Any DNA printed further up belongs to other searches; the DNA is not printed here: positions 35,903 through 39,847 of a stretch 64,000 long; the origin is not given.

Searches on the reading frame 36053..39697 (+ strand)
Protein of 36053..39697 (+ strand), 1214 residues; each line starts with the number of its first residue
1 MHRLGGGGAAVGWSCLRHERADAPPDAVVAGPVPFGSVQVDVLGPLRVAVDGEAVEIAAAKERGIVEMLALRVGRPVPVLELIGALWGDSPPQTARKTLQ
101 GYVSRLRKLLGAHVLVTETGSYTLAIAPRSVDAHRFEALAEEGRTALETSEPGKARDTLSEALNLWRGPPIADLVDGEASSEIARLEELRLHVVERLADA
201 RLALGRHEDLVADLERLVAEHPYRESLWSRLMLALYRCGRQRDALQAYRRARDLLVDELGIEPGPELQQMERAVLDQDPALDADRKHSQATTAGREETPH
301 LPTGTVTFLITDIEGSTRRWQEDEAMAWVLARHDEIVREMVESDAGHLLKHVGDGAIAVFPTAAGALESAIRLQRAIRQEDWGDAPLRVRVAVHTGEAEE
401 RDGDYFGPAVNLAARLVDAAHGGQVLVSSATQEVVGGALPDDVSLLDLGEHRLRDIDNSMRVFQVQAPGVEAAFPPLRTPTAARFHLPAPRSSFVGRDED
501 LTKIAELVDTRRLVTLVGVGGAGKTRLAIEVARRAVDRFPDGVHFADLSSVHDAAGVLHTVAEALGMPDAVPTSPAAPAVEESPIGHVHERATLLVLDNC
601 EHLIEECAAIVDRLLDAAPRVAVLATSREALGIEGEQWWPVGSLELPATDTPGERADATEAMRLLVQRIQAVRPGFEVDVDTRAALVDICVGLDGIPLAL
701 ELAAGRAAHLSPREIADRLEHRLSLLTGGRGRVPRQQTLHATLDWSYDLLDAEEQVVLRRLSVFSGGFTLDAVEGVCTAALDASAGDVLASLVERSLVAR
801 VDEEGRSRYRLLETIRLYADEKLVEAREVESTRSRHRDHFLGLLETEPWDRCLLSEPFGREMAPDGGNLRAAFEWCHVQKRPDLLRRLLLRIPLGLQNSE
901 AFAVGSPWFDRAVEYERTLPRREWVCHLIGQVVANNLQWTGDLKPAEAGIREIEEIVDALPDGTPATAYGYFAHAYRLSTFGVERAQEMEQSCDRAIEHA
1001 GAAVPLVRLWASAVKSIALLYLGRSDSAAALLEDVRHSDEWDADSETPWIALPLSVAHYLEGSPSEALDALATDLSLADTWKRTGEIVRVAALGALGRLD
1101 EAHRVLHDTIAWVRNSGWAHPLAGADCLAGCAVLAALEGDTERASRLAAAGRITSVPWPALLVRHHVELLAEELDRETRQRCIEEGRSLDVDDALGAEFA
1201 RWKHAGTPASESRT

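Call 8: search_protein_families(library=pfam, max_evalue=0.001, proteins=[window:36053-39697:+])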
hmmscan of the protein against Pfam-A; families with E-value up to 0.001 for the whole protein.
window:36053-39697:+ (1214 aa): 6 families
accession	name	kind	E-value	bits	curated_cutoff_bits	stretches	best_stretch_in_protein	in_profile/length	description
PF03704.23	BTAD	-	1.8e-48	165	22.1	1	131-275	1-146/146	Bacterial transcriptional activator domain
PF00211.25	Guanylate_cyc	-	7.5e-09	35.9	21.9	1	302-435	5-155/183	Adenylate and Guanylate cyclase catalytic domain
PF13401.12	AAA_22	-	9.7e-07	29.6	27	1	510-616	4-109/130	AAA domain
PF13191.12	AAA_16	-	1.8e-06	29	32.6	1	494-616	2-129/167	AAA ATPase domain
PF00486.34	Trans_reg_C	-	2.9e-06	27.7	26.2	1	60-112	8-59/77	Transcriptional regulatory protein, C terminal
PF20703.3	nSTAND1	-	0.00028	21.1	27.1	1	491-628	13-160/379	Novel STAND NTPase 1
